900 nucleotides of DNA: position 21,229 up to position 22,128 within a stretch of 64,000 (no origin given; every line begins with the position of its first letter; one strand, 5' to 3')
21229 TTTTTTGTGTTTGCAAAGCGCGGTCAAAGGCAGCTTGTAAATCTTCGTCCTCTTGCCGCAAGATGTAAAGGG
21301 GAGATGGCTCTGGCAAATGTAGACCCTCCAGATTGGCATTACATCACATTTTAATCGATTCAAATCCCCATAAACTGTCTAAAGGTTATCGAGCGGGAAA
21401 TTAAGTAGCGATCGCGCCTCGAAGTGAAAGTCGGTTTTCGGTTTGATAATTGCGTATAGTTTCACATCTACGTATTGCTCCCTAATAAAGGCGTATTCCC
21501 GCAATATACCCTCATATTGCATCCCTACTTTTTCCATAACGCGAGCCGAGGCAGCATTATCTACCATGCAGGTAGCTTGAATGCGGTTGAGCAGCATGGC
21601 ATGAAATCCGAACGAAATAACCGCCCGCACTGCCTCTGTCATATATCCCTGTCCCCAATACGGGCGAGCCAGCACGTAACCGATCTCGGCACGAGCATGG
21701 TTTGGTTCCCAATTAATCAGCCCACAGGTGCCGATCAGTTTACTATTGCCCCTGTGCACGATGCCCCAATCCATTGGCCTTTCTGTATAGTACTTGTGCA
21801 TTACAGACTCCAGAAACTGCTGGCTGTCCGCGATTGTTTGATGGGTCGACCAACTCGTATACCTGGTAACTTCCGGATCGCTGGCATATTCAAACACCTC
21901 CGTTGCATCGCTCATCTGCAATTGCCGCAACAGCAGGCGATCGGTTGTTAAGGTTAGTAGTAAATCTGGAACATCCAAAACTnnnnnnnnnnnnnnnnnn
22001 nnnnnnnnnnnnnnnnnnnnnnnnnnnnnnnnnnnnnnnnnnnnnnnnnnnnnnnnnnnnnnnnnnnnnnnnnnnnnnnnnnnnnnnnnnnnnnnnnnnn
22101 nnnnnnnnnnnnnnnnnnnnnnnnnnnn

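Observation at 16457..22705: J-domain protein, GNAT and giant STAND NTPase-TPR on one strand (possible operon)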

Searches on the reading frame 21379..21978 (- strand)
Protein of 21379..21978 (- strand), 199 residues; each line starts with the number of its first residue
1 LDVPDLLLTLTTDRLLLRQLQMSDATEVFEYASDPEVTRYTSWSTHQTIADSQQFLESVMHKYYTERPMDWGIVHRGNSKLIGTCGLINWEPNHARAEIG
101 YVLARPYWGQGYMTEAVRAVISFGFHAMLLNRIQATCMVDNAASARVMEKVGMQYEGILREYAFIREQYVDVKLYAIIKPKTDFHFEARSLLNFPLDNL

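Call 6: search_protein_families(library=pfam, proteins=[window:21379-21978:-], max_evalue=0.01)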
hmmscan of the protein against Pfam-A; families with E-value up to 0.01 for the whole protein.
window:21379-21978:- (199 aa): 4 families
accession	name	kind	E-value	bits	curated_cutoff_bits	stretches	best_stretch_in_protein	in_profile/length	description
PF13302.13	Acetyltransf_3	-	1.3e-40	139.7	25.4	1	14-154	1-138/138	Acetyltransferase (GNAT) domain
PF00583.31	Acetyltransf_1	-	1.7e-11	44.9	20.7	1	69-153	34-116/116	Acetyltransferase (GNAT) family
PF13420.13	Acetyltransf_4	-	1.2e-06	29.1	24.3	1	17-171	1-152/155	Acetyltransferase (GNAT) domain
PF13523.12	Acetyltransf_8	-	0.005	16.9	27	0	107-157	91-141/145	Acetyltransferase (GNAT) domain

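Call 7: search_protein_families(library=padloc, proteins=[window:21379-21978:-], max_evalue=0.01)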
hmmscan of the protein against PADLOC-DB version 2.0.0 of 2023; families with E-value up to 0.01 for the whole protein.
window:21379-21978:- (199 aa): 0 families

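Call 9: search_protein_families(library=ncbifam, proteins=[window:21379-21978:-], max_evalue=1)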
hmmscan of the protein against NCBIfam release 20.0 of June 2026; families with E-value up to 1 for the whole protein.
window:21379-21978:- (199 aa): 16 families
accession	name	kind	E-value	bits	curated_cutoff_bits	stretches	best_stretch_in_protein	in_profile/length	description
NF007539.0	PRK10151.1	equivalog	7.8e-16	58.2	184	1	78-178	75-175/179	50S ribosomal protein L7/L12-serine acetyltransferase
NF008072.0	PRK10809.1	equivalog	1.9e-12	47.3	190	1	9-180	12-188/194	ribosomal protein S5-alanine N-acetyltransferase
NF040702.1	ileS_w_GNAT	exception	4.5e-11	41.1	1999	1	9-159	281-423/1100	isoleucine--tRNA ligase, N-acetyltransferase domain-containing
TIGR03585.1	PseH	equivalog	5.2e-10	39.6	93.1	1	17-175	3-155/156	UDP-4-amino-4,6-dideoxy-N-acetyl-beta-L-altrosamine N-acetyltransferase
NF011709.0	PRK15130.1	equivalog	5.9e-10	39.2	218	1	14-180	6-167/186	spermidine N1-acetyltransferase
NF000485.1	TlmB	exception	6.4e-08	32.2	625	1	10-167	3-155/292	bleomycin family antibiotic N-acetyltransferase TlmB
NF000225.3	AAC_6p_Strep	exception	3.5e-07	30.3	250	1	90-163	61-134/156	aminoglycoside 6'-N-acetyltransferase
NF000483.1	BlmB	exception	1.7e-06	27.6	625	1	10-155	12-151/301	bleomycin family antibiotic N-acetyltransferase BlmB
NF007527.0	PRK10140.1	equivalog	2.1e-06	27.7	236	1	97-177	80-160/162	N-acetyltransferase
NF058543.1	ActPatMycb56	equivalog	0.0011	17.9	460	1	39-156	161-277/317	acetyltransferase Pat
NF040503.1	resist_ArsN1a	equivalog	0.015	15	170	1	81-173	59-153/159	arsinothricin resistance N-acetyltransferase ArsN1 family A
NF033074.0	AAC_6p_Ib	exception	0.042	13.5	400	1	99-158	99-159/184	AAC(6')-Ib family aminoglycoside 6'-N-acetyltransferase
NF012165.0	AAC_6p_set_A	equivalog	0.062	13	280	1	108-158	102-152/177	aminoglycoside 6'-N-acetyltransferase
TIGR04431.1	N6_acetyl_AAC6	equivalog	0.12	11.9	260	1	108-159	109-160/184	AacA4 family aminoglycoside N(6')-acetyltransferase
NF047886.1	AmOxnSyBioU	equivalog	0.14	11.2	600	1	98-143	80-125/323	(S)-8-amino-7-oxononanoate synthase BioU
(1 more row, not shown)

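Call 19: find_homologous_proteins(query=window:21379-21978:-, max_evalue=1e-20)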
Query window:21379-21978:- (199 aa): 4355 proteins with E <= 1e-20 among 5104 candidates; the best 120 are listed.
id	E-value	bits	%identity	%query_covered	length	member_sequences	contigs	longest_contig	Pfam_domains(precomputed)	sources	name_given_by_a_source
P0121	6.6e-121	419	92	99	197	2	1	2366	PF13420.14,PF13302.14,PF00583.32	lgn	-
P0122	1.0e-115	402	89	99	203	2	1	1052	PF13420.14,PF13302.14,PF00583.32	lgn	-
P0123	3.0e-112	391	86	99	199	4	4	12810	PF13420.14,PF13302.14,PF00583.32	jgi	jgi:ribosomal-protein-alanine N-acetyltransferase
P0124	2.5e-95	336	73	99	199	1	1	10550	PF13302.14,PF00583.32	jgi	jgi:ribosomal-protein-alanine N-acetyltransferase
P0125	2.1e-92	326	71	98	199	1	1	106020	PF13302.14,PF00583.32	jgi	jgi:[ribosomal protein S5]-alanine N-acetyltransferase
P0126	7.1e-91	321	71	97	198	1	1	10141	PF13420.14,PF13302.14,PF00583.32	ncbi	-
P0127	8.2e-91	321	70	97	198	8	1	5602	PF13420.14,PF13302.14,PF00583.32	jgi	jgi:[ribosomal protein S5]-alanine N-acetyltransferase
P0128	8.3e-91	321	71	97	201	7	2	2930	PF13302.14,PF00583.32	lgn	-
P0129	2.3e-89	316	69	98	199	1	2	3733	PF13302.14,PF00583.32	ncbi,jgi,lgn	jgi:[ribosomal protein S5]-alanine N-acetyltransferase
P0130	1.3e-88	314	69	97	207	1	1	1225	PF13302.14,PF00583.32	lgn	-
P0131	7.0e-88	311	69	97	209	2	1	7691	PF13302.14,PF00583.32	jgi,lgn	jgi:[ribosomal protein S5]-alanine N-acetyltransferase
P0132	3.2e-74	267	64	90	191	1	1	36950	PF13420.14,PF13302.14,PF00583.32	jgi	jgi:ribosomal-protein-alanine N-acetyltransferase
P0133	4.0e-72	260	62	90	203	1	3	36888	PF13302.14,PF00583.32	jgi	jgi:ribosomal-protein-alanine N-acetyltransferase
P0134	8.4e-71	256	60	91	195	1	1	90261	PF13420.14,PF13302.14,PF00583.32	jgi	jgi:ribosomal-protein-alanine N-acetyltransferase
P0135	1.0e-70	255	57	93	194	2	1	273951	PF13420.14,PF13302.14,PF00583.32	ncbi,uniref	ncbi:GNAT family protein [Tumidithrix helvetica PCC 7403]|uniref:GNAT family N-acetyltransferase n=1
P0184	5.1e-63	230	55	90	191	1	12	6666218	PF13420.14,PF13302.14,PF00583.32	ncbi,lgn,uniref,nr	ncbi:MAG: GNAT family protein [Microcoleus anatoxicus]|uniref:GNAT family protein n=1 Tax=Microcoleu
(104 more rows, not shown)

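Call 21: find_encoding_contigs(protein=P0123, flank=10000, max_places=4)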
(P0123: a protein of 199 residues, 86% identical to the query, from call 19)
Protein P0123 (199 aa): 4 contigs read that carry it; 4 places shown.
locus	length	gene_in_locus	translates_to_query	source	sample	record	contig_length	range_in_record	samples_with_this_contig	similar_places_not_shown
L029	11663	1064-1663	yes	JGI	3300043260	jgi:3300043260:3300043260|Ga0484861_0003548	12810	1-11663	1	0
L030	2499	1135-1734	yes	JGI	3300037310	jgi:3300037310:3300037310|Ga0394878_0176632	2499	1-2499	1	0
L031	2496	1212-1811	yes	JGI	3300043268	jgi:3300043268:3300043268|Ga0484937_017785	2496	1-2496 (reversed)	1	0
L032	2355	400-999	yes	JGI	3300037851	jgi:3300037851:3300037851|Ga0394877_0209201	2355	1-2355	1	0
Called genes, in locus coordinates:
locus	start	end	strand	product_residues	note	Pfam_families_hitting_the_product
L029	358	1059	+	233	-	PF00226:DnaJ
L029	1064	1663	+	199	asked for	PF13302:Acetyltransf_3, PF13420:Acetyltransf_4 (weak), PF00583:Acetyltransf_1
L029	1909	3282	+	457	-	PF01964:ThiC_Rad_SAM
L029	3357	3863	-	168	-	PF01842:ACT, PF22629:ACT_AHAS_ss, PF13710:ACT_5, PF10369:ALS_ss_C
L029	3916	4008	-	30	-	-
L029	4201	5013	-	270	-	-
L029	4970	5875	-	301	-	PF00226:DnaJ, PF07719:TPR_2 (faint), PF13414:TPR_11 (faint)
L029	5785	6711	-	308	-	PF00497:SBP_bac_3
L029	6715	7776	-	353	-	PF00005:ABC_tran, PF13304:AAA_21 (faint)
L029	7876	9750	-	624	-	PF05226:CHASE2, PF13581:HATPase_c_2 (weak), PF02518:HATPase_c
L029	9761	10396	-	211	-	PF05685:Uma2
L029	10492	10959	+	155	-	-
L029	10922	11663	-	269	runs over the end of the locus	PF00528:BPD_transp_1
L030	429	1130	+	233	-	PF00226:DnaJ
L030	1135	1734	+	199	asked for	PF13302:Acetyltransf_3, PF13420:Acetyltransf_4 (weak), PF00583:Acetyltransf_1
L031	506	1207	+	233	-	PF00226:DnaJ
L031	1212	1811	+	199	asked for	PF13302:Acetyltransf_3, PF13420:Acetyltransf_4 (weak), PF00583:Acetyltransf_1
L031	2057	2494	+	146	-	?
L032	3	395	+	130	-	?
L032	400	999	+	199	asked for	PF13302:Acetyltransf_3, PF13420:Acetyltransf_4 (weak), PF00583:Acetyltransf_1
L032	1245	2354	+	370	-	?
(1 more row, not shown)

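Call 22: find_encoding_contigs(protein=P0125, flank=10000, max_places=2)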
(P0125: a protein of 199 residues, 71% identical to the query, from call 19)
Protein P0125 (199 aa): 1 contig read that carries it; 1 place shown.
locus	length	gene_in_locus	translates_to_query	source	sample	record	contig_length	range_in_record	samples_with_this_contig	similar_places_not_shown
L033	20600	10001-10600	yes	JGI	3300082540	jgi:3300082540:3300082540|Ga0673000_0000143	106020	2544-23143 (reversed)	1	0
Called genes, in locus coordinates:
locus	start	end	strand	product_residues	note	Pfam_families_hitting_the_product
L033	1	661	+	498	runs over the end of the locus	PF00128:Alpha-amylase, PF22026:Alpha-amylase_C_2 (weak)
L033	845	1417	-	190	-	PF05685:Uma2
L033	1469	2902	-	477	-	PF04174:CP_ATPgrasp_1, PF14403:CP_ATPgrasp_2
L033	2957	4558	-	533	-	PF21088:MS_channel_1st (weak), PF00924:MS_channel_2nd, PF21082:MS_channel_3rd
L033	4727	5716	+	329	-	PF00490:ALAD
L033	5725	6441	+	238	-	-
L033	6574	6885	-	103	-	-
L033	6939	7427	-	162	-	PF01613:Flavin_Reduct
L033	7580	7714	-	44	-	-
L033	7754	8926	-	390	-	PF13641:Glyco_tranf_2_3, PF00535:Glycos_transf_2, PF13506:Glyco_transf_21 (weak)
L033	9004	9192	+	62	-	-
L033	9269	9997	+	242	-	PF00226:DnaJ, PF13428:TPR_14 (faint), PF14559:TPR_19 (faint)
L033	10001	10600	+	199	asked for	PF13302:Acetyltransf_3, PF00583:Acetyltransf_1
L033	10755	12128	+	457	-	PF01964:ThiC_Rad_SAM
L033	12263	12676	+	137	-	-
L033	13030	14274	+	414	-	PF13426:PAS_9 (weak), PF08447:PAS_3 (weak), PF00563:EAL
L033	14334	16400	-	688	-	PF02384:N6_Mtase, PF07669:Eco57I (weak)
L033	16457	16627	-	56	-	-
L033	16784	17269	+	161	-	PF01471:PG_binding_1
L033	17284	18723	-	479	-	PF10459:Peptidase_S46 (faint), PF00089:Trypsin, PF13365:Trypsin_2, PF04151:PPC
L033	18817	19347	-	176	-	PF03551:PadR, PF10400:Vir_act_alpha_C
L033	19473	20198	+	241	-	PF05019:Coq4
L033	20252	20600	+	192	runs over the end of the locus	PF02525:Flavodoxin_2, PF03358:FMN_red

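Call 23: find_encoding_contigs(protein=P0124, flank=10000, max_places=2)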
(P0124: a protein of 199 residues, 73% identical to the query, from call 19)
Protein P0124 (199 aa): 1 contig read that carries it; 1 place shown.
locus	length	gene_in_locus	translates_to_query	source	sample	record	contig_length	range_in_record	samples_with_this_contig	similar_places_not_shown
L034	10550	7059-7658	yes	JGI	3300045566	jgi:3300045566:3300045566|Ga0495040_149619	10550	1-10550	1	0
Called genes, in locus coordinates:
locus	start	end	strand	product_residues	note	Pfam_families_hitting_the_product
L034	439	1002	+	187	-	PF05685:Uma2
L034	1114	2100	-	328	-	PF13599:Pentapeptide_4 (faint), PF00805:Pentapeptide, PF13576:Pentapeptide_3 (faint), PF00805:Pentapeptide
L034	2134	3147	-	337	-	PF02463:SMC_N (faint), PF00005:ABC_tran, PF13304:AAA_21 (weak), PF08402:TOBE_2 (weak), PF03459:TOBE, PF12857:TOBE_3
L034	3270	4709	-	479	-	PF00069:Pkinase, PF07714:PK_Tyr_Ser-Thr, PF03109:ABC1 (weak)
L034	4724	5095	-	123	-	-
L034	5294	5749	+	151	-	PF09655:Nitr_red_assoc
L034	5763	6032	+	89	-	-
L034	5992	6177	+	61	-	-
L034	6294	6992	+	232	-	PF00226:DnaJ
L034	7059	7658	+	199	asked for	PF13302:Acetyltransf_3, PF00583:Acetyltransf_1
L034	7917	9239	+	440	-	PF01964:ThiC_Rad_SAM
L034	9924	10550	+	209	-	?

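Call 32: find_encoding_contigs(protein=P0121, flank=10000, max_places=4)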
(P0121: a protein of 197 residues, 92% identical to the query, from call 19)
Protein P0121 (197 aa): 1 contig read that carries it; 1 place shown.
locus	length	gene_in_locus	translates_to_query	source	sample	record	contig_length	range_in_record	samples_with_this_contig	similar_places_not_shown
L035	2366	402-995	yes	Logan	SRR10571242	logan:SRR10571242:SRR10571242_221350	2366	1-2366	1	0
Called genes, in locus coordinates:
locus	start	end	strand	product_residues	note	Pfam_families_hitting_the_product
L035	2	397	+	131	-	?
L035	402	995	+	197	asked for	PF13302:Acetyltransf_3, PF13420:Acetyltransf_4 (weak), PF00583:Acetyltransf_1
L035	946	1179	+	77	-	-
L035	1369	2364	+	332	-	?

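Call 33: find_encoding_contigs(protein=P0122, flank=10000, max_places=4)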
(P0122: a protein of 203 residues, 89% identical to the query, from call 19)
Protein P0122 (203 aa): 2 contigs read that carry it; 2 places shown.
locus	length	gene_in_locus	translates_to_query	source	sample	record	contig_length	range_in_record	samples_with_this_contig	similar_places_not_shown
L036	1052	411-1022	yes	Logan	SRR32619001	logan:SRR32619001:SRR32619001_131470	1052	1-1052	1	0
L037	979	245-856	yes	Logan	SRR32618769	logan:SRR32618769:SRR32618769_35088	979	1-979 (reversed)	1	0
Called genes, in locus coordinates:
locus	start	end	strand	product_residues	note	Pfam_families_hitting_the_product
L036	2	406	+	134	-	?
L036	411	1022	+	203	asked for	PF13302:Acetyltransf_3, PF13420:Acetyltransf_4 (weak), PF00583:Acetyltransf_1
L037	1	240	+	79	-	?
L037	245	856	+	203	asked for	PF13302:Acetyltransf_3, PF13420:Acetyltransf_4 (weak), PF00583:Acetyltransf_1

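Call 45: find_encoding_contigs(protein=P0135, flank=5000, max_places=1)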
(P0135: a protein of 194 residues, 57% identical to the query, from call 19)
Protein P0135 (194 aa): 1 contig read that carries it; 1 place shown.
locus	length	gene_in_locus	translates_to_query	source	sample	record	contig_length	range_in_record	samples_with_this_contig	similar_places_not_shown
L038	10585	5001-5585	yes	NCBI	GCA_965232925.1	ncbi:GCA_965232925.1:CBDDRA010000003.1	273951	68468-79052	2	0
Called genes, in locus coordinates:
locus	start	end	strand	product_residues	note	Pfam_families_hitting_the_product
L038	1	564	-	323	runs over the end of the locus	PF01007:IRK (faint), PF07885:Ion_trans_2, PF17655:IRK_C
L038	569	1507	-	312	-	PF20030:bpMoxR, PF01078:Mg_chelatase (faint), PF00004:AAA (faint), PF07726:AAA_3, PF07728:AAA_5, PF17863:AAA_lid_2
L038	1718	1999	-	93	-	PF01329:Pterin_4a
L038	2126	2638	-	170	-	PF09367:CpeS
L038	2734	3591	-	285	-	PF00561:Abhydrolase_1, PF12146:Hydrolase_4, PF12697:Abhydrolase_6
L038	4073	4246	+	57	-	-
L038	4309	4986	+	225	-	PF00226:DnaJ, PF13428:TPR_14 (faint)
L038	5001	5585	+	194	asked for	PF13302:Acetyltransf_3, PF13420:Acetyltransf_4, PF00583:Acetyltransf_1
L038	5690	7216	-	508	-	PF00148:Oxidored_nitro, PF08369:PCP_red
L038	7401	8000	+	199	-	-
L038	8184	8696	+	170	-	-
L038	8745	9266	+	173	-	-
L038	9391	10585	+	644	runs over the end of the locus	PF03460:NIR_SIR_ferr, PF01077:NIR_SIR, PF03460:NIR_SIR_ferr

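Call 46: find_encoding_contigs(protein=P0134, flank=5000, max_places=1)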
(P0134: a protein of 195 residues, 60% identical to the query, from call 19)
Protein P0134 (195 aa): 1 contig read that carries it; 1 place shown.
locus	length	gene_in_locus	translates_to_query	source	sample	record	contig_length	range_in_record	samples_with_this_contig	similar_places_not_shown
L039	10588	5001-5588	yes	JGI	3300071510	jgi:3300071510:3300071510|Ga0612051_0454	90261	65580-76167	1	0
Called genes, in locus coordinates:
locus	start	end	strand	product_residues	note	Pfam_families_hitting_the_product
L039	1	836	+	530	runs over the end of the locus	PF00515:TPR_1, PF07719:TPR_2 (weak), PF13371:TPR_9 (weak), PF13414:TPR_11, PF13424:TPR_12, PF13431:TPR_17, PF13432:TPR_16, PF00515:TPR_1 (weak), +9 more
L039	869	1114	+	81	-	-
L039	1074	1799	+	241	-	PF20706:GT4-conflict (faint), PF00534:Glycos_transf_1, PF13692:Glyco_trans_1_4 (weak)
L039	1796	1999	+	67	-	-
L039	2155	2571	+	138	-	PF00230:MIP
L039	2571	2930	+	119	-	PF00230:MIP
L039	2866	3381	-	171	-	PF21948:LplA-B_cat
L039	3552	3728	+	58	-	-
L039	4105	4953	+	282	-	PF00226:DnaJ, PF13428:TPR_14 (faint)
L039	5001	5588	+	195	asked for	PF13302:Acetyltransf_3, PF13420:Acetyltransf_4 (weak), PF00583:Acetyltransf_1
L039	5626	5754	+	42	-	-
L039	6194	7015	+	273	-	PF02985:HEAT (faint), PF03130:HEAT_PBS (faint), PF13646:HEAT_2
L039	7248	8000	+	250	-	PF03130:HEAT_PBS (faint), PF13646:HEAT_2 (faint), PF02985:HEAT (faint)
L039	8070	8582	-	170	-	PF05419:GUN4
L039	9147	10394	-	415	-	PF00515:TPR_1 (faint), PF13424:TPR_12 (faint), PF13431:TPR_17 (faint), PF21033:RMD1-3 (faint), PF13414:TPR_11, PF13432:TPR_16, PF14559:TPR_19 (weak), PF13432:TPR_16 (weak), +7 more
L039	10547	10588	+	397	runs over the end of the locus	PF14249:Tocopherol_cycl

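Call 49: find_related_loci(query=A3, collection=metagenome_contigs, flank=4000)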
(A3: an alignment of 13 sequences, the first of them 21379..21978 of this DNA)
Query A3 (199 aa) in metagenome_contigs; peptide patterns used: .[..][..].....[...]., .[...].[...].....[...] (x = any residue, [..] = any of these).
600 stretches matched a pattern (row limit reached: there are more); 511 encode a relative of the query (tblastn E <= 1e-3); the best 80 are kept; 80 distinct loci.
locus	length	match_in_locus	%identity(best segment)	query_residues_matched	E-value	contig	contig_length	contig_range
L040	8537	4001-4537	53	1-179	1e-70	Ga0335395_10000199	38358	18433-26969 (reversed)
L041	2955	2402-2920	59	7-179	2e-69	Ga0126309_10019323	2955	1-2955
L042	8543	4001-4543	54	1-181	3e-68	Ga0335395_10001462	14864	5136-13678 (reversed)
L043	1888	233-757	57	7-181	8e-70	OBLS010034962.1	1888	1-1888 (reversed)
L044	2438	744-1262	57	7-179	2e-67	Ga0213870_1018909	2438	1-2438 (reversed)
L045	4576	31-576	51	1-179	1e-62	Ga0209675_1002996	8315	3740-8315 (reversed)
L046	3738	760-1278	54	7-179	4e-62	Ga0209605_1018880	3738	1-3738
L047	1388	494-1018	51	7-181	6e-65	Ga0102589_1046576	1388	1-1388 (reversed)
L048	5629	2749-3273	50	7-181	7e-61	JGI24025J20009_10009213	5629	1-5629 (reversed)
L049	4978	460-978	51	7-179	7e-59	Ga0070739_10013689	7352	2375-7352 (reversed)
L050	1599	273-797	52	2-179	3e-60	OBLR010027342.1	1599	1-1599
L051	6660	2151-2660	52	10-179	2e-57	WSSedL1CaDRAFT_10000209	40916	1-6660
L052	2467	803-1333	48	2-178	3e-57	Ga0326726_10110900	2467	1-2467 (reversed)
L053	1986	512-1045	50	7-183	5e-58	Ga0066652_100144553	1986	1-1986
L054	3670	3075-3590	47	10-181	3e-56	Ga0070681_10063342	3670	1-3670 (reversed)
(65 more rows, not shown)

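Call 53: find_encoding_contigs(protein=P0184, flank=4000, max_places=1)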
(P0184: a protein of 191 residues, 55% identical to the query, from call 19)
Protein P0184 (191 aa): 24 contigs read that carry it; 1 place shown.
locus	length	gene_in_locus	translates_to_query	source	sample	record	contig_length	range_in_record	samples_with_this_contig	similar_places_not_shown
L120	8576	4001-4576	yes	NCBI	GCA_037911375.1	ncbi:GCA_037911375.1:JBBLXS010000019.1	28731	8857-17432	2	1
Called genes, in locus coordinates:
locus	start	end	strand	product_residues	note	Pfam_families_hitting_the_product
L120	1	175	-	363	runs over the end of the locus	PF00294:PfkB, PF08543:Phos_pyr_kin (faint)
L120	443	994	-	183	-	PF00072:Response_reg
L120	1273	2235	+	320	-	PF04055:Radical_SAM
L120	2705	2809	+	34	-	PF08078:PsaX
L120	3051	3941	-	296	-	PF00528:BPD_transp_1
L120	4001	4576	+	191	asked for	PF13302:Acetyltransf_3, PF13420:Acetyltransf_4, PF00583:Acetyltransf_1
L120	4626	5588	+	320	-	PF16734:Pilin_GH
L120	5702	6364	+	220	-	PF00551:Formyl_trans_N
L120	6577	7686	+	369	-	PF00990:GGDEF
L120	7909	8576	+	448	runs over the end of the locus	PF00072:Response_reg, PF00563:EAL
